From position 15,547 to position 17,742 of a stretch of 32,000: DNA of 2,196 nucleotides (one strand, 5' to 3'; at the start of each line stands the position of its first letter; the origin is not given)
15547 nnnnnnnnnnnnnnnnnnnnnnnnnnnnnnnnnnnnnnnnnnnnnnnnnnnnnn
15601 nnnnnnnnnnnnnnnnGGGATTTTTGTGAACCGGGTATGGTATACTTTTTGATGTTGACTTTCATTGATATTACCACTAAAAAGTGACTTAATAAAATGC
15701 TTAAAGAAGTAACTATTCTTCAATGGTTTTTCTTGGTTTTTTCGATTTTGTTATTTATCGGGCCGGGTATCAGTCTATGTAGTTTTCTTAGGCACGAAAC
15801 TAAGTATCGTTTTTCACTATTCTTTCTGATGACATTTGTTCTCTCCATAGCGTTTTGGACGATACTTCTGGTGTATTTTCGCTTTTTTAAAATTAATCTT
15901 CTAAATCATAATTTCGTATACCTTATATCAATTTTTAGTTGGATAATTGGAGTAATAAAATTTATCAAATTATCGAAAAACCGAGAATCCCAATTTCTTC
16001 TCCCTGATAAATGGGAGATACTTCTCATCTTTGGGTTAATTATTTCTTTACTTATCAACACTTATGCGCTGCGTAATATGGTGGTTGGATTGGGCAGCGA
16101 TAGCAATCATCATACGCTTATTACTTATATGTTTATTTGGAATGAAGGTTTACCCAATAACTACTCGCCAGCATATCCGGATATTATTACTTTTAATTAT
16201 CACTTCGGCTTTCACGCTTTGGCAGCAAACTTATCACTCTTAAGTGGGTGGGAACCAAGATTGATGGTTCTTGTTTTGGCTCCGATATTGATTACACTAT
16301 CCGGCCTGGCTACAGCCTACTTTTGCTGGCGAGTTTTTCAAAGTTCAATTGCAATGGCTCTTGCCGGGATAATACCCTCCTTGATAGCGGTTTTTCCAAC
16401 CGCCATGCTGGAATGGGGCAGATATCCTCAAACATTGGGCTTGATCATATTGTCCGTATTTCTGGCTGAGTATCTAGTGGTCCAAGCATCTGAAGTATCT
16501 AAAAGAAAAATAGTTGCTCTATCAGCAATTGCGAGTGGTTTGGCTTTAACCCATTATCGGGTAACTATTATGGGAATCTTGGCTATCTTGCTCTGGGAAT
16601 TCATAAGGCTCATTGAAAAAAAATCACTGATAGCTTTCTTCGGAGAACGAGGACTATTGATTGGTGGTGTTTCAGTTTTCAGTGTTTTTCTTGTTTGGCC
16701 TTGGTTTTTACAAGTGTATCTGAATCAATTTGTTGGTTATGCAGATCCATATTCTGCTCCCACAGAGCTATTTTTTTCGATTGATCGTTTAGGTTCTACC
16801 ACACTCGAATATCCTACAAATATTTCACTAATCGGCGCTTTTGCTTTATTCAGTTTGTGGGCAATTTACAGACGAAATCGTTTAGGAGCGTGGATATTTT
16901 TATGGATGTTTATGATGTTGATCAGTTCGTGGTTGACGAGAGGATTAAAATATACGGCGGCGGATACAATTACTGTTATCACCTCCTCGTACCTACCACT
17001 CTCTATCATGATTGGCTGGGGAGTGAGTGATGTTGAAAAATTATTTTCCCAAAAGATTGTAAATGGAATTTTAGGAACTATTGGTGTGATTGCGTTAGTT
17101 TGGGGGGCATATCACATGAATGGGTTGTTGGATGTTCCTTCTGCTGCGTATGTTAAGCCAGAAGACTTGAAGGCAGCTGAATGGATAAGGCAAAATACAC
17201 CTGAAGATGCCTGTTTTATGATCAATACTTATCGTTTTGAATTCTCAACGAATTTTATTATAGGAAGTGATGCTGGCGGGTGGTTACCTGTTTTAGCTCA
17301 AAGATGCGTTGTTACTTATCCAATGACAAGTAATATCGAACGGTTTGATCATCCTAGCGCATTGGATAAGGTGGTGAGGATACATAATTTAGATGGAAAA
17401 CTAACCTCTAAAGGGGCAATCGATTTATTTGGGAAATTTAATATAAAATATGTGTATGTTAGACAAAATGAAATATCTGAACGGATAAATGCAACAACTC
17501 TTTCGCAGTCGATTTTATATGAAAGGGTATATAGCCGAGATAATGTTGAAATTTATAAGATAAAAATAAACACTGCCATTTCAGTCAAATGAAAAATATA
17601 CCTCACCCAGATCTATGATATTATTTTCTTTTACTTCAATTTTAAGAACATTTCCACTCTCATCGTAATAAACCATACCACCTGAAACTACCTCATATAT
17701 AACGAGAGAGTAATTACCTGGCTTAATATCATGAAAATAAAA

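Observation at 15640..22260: AT-rich island encoding a complete extracytoplasmic glycosylation kit with an unusual flippase candidate and a built-in cargo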

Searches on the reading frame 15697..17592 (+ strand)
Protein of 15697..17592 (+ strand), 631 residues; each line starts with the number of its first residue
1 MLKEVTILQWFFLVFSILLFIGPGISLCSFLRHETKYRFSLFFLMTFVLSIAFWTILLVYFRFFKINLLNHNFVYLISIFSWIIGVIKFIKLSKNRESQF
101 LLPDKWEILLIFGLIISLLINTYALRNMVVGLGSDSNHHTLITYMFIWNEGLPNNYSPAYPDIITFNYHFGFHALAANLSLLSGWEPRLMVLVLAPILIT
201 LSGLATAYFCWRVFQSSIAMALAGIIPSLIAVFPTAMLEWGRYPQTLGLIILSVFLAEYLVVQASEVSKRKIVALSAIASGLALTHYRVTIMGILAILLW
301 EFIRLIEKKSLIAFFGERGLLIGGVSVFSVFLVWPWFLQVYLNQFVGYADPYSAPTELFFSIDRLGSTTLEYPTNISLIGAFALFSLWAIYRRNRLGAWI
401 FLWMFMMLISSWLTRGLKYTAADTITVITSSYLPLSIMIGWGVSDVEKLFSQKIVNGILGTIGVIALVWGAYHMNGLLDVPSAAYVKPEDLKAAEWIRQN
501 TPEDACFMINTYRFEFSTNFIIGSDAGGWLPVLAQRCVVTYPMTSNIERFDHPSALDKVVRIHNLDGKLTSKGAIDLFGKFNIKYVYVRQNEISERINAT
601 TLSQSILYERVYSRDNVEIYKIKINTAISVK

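Call 4: search_protein_families(library=pfam, proteins=[window:15697-17592:+], max_evalue=0.01)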
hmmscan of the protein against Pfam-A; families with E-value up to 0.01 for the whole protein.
window:15697-17592:+ (631 aa): 1 family
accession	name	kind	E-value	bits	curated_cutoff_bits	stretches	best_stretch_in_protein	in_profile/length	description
PF20604.3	DUF6798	-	0.00048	20.2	26.9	1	491-512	4-25/61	Domain of unknown function (DUF6798)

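Call 5: search_protein_families(library=ncbifam, proteins=[window:15697-17592:+], max_evalue=0.1)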
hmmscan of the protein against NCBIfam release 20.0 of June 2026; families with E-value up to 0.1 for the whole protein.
window:15697-17592:+ (631 aa): 0 families

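Call 7: find_homologous_proteins(query=window:15697-17592:+)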
Query window:15697-17592:+ (631 aa): 41 proteins with E <= 0.001 among 8000 candidates.
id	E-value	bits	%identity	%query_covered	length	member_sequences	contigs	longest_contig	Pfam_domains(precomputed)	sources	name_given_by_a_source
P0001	0.0e+0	1401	100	100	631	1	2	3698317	-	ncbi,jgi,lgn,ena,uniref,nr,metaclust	ncbi:hypothetical protein BECAL_00639 [Bellilinea caldifistulae]|uniref:Glycosyltransferase RgtA/B/C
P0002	0.0e+0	1026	74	99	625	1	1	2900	-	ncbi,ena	-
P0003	0.0e+0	1016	74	99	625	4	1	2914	-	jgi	-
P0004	0.0e+0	1015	72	99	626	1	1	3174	-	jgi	jgi:hypothetical protein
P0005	4.6e-257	873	64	99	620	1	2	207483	-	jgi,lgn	jgi:hypothetical protein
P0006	8.1e-257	872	63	99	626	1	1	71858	-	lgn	-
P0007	4.3e-255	866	63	99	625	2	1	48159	PF20176.4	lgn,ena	-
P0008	5.3e-248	843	61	99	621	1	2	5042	-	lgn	-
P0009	4.0e-207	708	52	99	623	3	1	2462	PF20176.4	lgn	-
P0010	1.3e-146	508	42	99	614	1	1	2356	-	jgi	-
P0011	8.0e-144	499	42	100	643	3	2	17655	-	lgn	-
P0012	7.2e-140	485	42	99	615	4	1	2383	PF20176.4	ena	-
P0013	1.0e-139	485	42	99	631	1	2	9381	-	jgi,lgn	jgi:hypothetical protein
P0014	1.7e-138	481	41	99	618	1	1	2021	-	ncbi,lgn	-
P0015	3.5e-134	467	41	99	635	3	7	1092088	-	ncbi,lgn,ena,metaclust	metaclust:\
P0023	1.8e-89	319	33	99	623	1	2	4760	PF20176.4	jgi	jgi:hypothetical protein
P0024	3.9e-89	318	32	99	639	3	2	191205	-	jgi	jgi:hypothetical protein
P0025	3.0e-86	308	32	99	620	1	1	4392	PF20176.4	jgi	-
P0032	1.5e-77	280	31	99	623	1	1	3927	PF20176.4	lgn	-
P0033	2.5e-73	266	34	80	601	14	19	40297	PF20176.4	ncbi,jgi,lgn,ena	-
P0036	1.6e-35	141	27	94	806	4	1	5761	PF07760.17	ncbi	-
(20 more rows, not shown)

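Call 8: search_solved_structures(query=window:15697-17592:+, max_evalue=10)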
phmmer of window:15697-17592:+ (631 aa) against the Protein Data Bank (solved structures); distinct sequences matched with E-value up to 10: 0.

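Call 10: find_encoding_contigs(protein=P0005, flank=10000, max_places=2)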
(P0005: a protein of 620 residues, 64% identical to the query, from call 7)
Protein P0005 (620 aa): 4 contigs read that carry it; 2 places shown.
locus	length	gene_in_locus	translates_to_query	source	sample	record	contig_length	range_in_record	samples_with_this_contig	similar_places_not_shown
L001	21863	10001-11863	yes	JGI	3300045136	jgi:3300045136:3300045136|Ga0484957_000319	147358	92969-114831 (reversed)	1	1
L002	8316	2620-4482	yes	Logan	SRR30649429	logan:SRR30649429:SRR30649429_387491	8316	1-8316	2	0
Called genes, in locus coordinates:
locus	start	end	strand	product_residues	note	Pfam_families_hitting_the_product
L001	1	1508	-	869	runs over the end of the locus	PF08447:PAS_3 (faint), PF05228:CHASE4, PF00989:PAS, PF08448:PAS_4 (weak), PF13185:GAF_2 (weak), PF01590:GAF (weak), PF01966:HD, PF13487:HD_5, +1 more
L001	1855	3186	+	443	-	PF00079:Serpin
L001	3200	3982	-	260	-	PF01643:Acyl-ACP_TE, PF13279:4HBT_2 (faint), PF20791:Acyl-ACP_TE_C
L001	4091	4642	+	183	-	PF04542:Sigma70_r2, PF08281:Sigma70_r4_2, PF04545:Sigma70_r4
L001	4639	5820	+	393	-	PF18915:DUF5667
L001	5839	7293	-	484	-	PF00890:FAD_binding_2 (weak), PF01266:DAO, PF01946:Thi4 (weak), PF03486:HI0933_like (faint), PF07992:Pyr_redox_2 (weak), PF12831:FAD_oxidored, PF13450:NAD_binding_8, PF01593:Amino_oxidase (weak)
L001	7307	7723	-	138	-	PF00383:dCMP_cyt_deam_1, PF14437:MafB19-deam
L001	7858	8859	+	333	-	PF13398:Peptidase_M50B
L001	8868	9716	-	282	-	PF00400:WD40 (faint), PF24807:WD40_CDC20-Fz (weak), PF25175:Beta-prop_WDR5, PF24817:WD40_WDHD1_1st (weak), PF25174:Beta-prop_THOC3, PF23414:Beta-prop_EML_2 (weak), PF25173:Beta-prop_WDR3_1st (weak), PF23381:Beta-prop_IFT122_1st, +1 more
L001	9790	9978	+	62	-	-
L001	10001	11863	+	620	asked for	-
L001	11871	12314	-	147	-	-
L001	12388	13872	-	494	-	PF18986:DUF5719 (faint)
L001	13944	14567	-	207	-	PF13489:Methyltransf_23, PF07021:MetW (weak), PF08241:Methyltransf_11, PF08242:Methyltransf_12, PF13649:Methyltransf_25, PF13847:Methyltransf_31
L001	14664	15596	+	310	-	-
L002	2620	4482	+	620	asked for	-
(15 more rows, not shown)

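Call 12: find_encoding_contigs(protein=P0015, flank=10000, max_places=2)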
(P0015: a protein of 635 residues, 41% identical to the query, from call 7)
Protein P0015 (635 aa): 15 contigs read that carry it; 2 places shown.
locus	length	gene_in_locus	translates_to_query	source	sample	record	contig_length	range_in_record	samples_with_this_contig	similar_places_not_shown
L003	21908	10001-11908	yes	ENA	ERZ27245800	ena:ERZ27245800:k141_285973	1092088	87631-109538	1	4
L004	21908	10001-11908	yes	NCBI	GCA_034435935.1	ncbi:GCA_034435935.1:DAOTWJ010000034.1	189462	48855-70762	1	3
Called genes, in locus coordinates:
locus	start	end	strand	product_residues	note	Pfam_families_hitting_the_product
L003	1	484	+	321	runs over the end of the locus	PF00493:MCM (weak), PF20030:bpMoxR (weak), PF00004:AAA, PF07726:AAA_3, PF07728:AAA_5, PF17863:AAA_lid_2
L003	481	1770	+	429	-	PF01882:DUF58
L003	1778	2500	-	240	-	PF01411:tRNA-synt_2c, PF07973:tRNA_SAD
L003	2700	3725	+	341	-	PF00850:Hist_deacetyl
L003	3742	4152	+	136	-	PF02566:OsmC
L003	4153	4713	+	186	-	PF13328:HD_4, PF01966:HD (weak)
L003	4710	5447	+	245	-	PF01048:PNP_UDP_1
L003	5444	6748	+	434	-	PF00196:GerE, PF13964:Beta-prop_Calicin, PF24981:Beta-prop_ATRN-LZTR1, PF25210:Kelch_FKB95, PF13415:Beta-prop_FBX42, PF24681:Kelch_KLHDC2_KLHL20_DRC7, PF01344:Kelch_1, PF24681:Kelch_KLHDC2_KLHL20_DRC7, +5 more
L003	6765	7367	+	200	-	PF13489:Methyltransf_23 (weak), PF08241:Methyltransf_11, PF13649:Methyltransf_25 (weak)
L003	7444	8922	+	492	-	-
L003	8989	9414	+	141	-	-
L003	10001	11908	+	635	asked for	-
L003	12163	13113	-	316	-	PF00535:Glycos_transf_2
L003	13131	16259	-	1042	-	PF01551:Peptidase_M23, PF04151:PPC (faint), PF17957:Big_7 (faint)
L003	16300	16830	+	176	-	-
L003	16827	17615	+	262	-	PF27840:ScmC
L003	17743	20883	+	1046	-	PF08126:Propeptide_C25, PF01364:Peptidase_C25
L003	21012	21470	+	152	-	-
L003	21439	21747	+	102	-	PF05402:PqqD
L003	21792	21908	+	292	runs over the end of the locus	-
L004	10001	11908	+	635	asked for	-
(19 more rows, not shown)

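Call 13: find_encoding_contigs(protein=P0024, flank=10000, max_places=2)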
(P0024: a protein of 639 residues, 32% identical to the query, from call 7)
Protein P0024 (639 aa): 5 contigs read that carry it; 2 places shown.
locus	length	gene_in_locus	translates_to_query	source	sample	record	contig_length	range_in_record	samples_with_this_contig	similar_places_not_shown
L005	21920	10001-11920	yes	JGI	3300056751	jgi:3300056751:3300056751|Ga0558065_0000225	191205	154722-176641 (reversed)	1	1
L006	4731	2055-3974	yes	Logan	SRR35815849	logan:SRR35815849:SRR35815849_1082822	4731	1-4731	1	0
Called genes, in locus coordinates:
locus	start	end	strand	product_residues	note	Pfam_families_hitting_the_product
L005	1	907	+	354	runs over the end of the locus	-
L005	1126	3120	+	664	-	-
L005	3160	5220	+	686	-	-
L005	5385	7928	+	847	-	PF16158:N_BRCA1_IG (faint)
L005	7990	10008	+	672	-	PF07944:Beta-AFase-like_GH127_cat, PF20736:Glyco_hydro127M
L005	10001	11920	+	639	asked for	-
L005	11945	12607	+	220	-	PF01135:PCMT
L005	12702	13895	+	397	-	PF01041:DegT_DnrJ_EryC1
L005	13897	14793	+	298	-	PF10882:bPH_5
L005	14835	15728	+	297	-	PF01940:DUF92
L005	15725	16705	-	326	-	PF04055:Radical_SAM, PF13353:Fer4_12 (weak), PF06463:Mob_synth_C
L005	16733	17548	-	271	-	PF03976:PPK2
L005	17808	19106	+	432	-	PF01073:3Beta_HSD, PF01370:Epimerase, PF16363:GDP_Man_Dehyd, PF07993:NAD_binding_4 (weak), PF01370:Epimerase, PF16363:GDP_Man_Dehyd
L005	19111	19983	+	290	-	PF00106:adh_short, PF08659:KR, PF23441:SDR, PF13561:adh_short_C2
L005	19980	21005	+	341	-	PF01408:GFO_IDH_MocA, PF03447:NAD_binding_3 (weak), PF22725:GFO_IDH_MocA_C3, PF02894:GFO_IDH_MocA_C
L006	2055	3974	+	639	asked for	-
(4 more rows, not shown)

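Call 17: search_solved_structures(query=A1, max_evalue=10)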
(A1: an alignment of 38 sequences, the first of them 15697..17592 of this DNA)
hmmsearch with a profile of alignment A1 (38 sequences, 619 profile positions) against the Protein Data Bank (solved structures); distinct sequences matched with E-value up to 10: 1.
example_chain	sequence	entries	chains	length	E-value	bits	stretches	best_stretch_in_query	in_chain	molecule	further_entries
8hs3_R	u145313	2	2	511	0.54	11.6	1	60-139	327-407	Soluble cytochrome b562,G-protein coupled receptor 20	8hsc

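Call 19: search_protein_families(library=pfam, proteins=[window:15697-17592:+, P0007, P0036], max_evalue=10)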
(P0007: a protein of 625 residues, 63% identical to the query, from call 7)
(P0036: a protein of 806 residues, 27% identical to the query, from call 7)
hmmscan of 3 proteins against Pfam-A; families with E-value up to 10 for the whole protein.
window:15697-17592:+ (631 aa): 1 family
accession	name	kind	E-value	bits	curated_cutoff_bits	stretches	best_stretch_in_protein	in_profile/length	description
PF20604.3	DUF6798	-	0.00048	20.2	26.9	1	491-512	4-25/61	Domain of unknown function (DUF6798)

P0007 (625 aa): 3 families
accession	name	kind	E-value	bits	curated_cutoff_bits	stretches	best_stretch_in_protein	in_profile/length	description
PF20176.3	DUF6541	-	4.1e-12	45.6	29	1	20-414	4-414/646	Family of unknown function (DUF6541)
PF20604.3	DUF6798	-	0.0034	17.5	26.9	1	488-509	4-25/61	Domain of unknown function (DUF6798)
PF22865.1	MgtS-like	-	0.9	10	27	2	196-208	15-27/31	Small protein MgtS-like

P0036 (806 aa): 2 families
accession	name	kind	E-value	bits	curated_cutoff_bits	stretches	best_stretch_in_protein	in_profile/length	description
PF07760.16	DUF1616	-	7e-07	29.1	31.6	1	197-270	24-114/307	Protein of unknown function (DUF1616)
PF20604.3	DUF6798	-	0.035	14.3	26.9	1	674-697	4-27/61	Domain of unknown function (DUF6798)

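Call 28: predict_structure(alignment_id=A1)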
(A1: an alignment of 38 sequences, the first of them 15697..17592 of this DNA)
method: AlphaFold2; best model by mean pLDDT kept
length: 631 residues; sequences in the alignment: 38
mean_pLDDT: 92.8   pTM: 0.94
mean pLDDT of the five models: 92.8, 92.7, 92.2, 91.2, 90.4
residues with pLDDT >= 90: 516; 70-90: 97; 50-70: 15; < 50: 3
segments of 3 or more residues with pLDDT < 50: 629-631
pLDDT, mean of each block of 10 residues (from residue 1): 92 98 97 84 97 98 96 98 96 85 95 97 92 89 97 95 96 98 96 97 98 96 97 93 97 97 80 97 97 97 91 90 96 97 93 82 91 96 98 96 96 85 92 98 95 91 93 87 81 97 95 84 91 94 92 89 92 93 93 76 95 95 69 41
secondary structure, 60 per line:
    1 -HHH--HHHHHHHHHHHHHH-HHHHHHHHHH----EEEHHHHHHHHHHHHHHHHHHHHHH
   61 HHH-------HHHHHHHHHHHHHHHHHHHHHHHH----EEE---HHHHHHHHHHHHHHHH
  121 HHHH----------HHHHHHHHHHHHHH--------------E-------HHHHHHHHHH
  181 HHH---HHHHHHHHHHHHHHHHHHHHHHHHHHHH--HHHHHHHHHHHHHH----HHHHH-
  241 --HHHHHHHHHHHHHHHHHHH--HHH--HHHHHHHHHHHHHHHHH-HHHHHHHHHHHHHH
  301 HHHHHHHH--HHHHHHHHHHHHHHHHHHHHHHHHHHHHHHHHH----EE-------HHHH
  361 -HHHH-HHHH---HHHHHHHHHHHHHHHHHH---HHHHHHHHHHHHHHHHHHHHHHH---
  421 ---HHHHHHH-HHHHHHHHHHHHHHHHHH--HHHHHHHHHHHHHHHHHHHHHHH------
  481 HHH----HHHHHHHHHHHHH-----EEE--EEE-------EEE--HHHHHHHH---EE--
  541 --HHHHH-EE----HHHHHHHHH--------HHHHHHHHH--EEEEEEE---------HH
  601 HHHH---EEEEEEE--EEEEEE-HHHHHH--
elements in order: H7-20 H22-31 E36-38 H39-63 H71-94 E99-101 H105-124 H135-148 H171-183 H187-214 H217-230 H235-239 H243-261 H269-285 H287-308 H311-343 H357-360 H362-365 H367-370 H374-391 H395-417 H424-430 H432-449 H452-474 H488-500 E506-508 E511-513 E521-523 H526-533 H543-547 H555-563 H572-580 E583-589 H599-604 E608-614 E617-622 H624-629

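Call 31: fold_search(model_id=the predicted structure, library=pdb)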
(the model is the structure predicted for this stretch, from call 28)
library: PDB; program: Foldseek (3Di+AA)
matches with E <= 10: 222; with E <= 0.001: 25
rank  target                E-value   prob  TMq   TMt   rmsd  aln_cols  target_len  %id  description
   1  8b6l_I                1.6e-09  1.00  0.52  0.49  11.1       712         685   12  Subtomogram average of the human Sec61-TRAP-OSTA-translocon (released 2022-12-07)
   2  6s7o_A                2.5e-09  1.00  0.53  0.51  10.4       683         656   13  Cryo-EM structure of human oligosaccharyltransferase complex OST-A (released 2019-12-18)
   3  7oci_F                3.2e-09  1.00  0.54  0.53  10.1       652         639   11  Cryo-EM structure of yeast Ost6p containing oligosaccharyltransferase complex (released 2022-02-16)
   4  6s7t_A                1.0e-08  1.00  0.43  0.39  10.4       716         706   12  Cryo-EM structure of human oligosaccharyltransferase complex OST-B (released 2019-12-18)
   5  9n9j_I                1.6e-08  1.00  0.52  0.48  11.2       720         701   12  Structure of a GRP94 folding intermediate engaged with a CCDC134- and FKBP11-bound secretory translocon (released 2025-11-19)
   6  8age_A                1.8e-08  1.00  0.54  0.53   8.5       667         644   12  Structure of yeast oligosaccharylransferase complex with acceptor peptide bound (released 2022-12-07)
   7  6ftg_5                5.7e-08  1.00  0.53  0.52  13.4       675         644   12  Subtomogram average of OST-containing ribosome-translocon complexes from canine rough microsomal membranes (released 2018-03-21)
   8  8agc_A                8.0e-08  1.00  0.55  0.50   9.5       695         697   11  Structure of yeast oligosaccharylransferase complex with lipid-linked oligosaccharide and non-acceptor peptide bound (released 2022-12-07)
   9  6ezn_F                8.7e-08  1.00  0.53  0.52  11.2       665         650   11  Cryo-EM structure of the yeast oligosaccharyltransferase (OST) complex (released 2018-01-17)
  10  8agb_A                9.9e-08  1.00  0.53  0.53  11.2       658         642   12  Structure of yeast oligosaccharylransferase complex with lipid-linked oligosaccharide bound (released 2022-12-07)
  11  7zli_A                1.2e-07  1.00  0.49  0.47  10.1       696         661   12  Cryo-EM structure of C-mannosyltransferase CeDPY19, in complex with Dol25-P-Man and bound to CMT2-Fab and anti-Fab nan (released 2023-01-11)
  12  7zlh_A                1.4e-07  1.00  0.48  0.47  10.7       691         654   12  Cryo-EM structure of C-mannosyltransferase CeDPY19, in apo state, bound to CMT2-Fab and anti-Fab nanobody (released 2023-01-11)
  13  6c26_A                2.2e-07  1.00  0.52  0.51  12.4       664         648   11  The Cryo-EM structure of a eukaryotic oligosaccharyl transferase complex (released 2018-01-31)
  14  5gmy_A                3.1e-07  1.00  0.48  0.37   8.2       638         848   12  Crystal structure of the Archaeoglobus fulgidus oligosaccharyltransferase (O29867_ARCFU) tethered with an acceptor pep (released 2017-02-01)
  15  8if8_C                4.2e-07  1.00  0.52  0.54  13.4       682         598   11  Arabinosyltransferase AftA (released 2023-05-31)
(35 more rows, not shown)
